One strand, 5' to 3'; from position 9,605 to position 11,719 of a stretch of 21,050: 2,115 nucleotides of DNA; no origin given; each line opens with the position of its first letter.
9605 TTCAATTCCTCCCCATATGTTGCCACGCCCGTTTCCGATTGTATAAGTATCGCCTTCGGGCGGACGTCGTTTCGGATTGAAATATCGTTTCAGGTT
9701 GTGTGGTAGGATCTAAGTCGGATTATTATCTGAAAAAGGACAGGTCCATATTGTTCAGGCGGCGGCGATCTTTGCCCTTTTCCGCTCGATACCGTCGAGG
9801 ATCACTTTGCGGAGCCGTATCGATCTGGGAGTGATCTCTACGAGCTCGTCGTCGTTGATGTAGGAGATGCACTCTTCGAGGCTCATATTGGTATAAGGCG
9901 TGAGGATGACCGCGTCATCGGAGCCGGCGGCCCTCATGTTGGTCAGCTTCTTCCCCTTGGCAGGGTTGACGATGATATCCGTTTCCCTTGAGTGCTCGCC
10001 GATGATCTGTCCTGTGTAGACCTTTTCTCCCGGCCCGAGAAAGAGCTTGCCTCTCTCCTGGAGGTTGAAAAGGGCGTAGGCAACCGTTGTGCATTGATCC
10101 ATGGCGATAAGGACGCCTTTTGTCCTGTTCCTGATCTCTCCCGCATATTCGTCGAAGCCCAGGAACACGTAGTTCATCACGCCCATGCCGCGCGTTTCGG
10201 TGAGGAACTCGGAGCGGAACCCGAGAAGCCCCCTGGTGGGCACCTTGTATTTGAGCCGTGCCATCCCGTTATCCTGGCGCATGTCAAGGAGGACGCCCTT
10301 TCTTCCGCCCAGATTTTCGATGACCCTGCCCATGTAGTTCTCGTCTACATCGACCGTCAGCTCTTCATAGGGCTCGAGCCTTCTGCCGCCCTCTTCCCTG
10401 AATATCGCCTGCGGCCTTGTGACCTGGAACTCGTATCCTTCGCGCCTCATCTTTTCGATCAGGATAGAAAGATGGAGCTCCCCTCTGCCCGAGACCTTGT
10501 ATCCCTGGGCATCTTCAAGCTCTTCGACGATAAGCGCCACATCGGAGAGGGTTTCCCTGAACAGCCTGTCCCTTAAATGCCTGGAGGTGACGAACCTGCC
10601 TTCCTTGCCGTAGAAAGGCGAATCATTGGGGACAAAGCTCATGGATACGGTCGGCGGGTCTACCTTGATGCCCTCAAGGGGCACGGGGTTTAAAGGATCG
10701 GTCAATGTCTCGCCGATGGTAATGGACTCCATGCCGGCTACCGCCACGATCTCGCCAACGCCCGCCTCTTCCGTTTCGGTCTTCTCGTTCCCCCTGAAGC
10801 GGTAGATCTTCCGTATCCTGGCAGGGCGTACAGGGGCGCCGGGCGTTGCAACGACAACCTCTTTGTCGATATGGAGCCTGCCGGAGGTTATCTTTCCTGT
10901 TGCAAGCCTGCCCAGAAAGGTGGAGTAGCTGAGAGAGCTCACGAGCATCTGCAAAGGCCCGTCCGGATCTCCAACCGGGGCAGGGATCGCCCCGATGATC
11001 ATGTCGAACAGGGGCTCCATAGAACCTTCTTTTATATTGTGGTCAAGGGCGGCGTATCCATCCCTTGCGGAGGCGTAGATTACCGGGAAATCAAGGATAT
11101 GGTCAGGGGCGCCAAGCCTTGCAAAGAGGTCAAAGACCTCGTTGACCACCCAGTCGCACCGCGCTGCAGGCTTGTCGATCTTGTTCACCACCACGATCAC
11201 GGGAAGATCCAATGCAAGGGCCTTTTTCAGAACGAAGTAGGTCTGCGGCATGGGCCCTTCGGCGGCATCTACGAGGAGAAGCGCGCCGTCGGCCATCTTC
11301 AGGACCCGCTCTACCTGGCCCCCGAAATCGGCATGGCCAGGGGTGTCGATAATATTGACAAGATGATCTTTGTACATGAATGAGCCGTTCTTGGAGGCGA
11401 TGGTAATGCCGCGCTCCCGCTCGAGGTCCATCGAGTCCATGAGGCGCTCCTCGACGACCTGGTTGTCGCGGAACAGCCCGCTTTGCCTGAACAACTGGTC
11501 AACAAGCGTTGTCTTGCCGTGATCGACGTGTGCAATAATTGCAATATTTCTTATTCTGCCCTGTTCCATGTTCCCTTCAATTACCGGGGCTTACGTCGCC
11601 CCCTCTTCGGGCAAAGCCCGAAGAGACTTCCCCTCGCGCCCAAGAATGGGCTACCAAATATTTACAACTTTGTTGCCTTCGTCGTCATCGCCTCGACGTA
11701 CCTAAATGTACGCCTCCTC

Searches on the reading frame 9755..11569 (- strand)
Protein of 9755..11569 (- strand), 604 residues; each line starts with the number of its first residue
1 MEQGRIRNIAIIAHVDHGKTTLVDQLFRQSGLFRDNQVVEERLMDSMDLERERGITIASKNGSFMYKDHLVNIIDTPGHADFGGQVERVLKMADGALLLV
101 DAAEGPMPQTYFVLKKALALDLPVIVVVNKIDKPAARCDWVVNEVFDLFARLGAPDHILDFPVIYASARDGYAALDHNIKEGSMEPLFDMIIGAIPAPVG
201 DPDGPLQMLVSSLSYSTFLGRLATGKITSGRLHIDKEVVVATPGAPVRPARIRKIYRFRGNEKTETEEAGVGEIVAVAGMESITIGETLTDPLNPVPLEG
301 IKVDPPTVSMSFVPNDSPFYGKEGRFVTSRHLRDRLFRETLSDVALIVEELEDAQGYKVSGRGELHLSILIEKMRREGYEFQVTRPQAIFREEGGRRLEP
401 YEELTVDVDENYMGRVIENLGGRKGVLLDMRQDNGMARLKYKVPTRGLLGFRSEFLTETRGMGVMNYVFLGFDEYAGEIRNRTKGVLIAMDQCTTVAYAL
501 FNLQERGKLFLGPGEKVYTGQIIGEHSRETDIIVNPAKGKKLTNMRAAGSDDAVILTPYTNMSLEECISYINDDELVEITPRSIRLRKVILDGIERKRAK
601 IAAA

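Call 91: search_protein_families(library=pfam, proteins=[window:9755-11569:-])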
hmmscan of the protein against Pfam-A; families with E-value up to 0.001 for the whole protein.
window:9755-11569:- (604 aa): 7 families
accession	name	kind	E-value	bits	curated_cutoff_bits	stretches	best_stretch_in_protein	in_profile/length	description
PF00009.33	GTP_EFTU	-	3.9e-55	186.8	26.5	1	5-196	2-187/188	Elongation factor Tu GTP binding domain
PF21018.2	BipA_C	-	3.2e-46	156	23.8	1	484-592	1-109/110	TypA/BipA C-terminal domain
PF00679.30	EFG_C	-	1.5e-23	83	27.9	1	398-482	3-88/89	Elongation factor G C-terminus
PF22042.2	EF-G_D2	-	6.8e-12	45.8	27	1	207-290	3-82/84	Elongation factor G domain 2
PF03144.31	GTP_EFTU_D2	-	2e-11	44.6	30.3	1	220-290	1-73/73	Elongation factor Tu domain 2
PF01926.29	MMR_HSR1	-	5.7e-06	26.9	21.9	1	9-130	2-113/113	50S ribosome-binding GTPase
PF14492.12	EFG_III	-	0.00089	19.7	27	0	332-383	21-73/75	Elongation Factor G, domain III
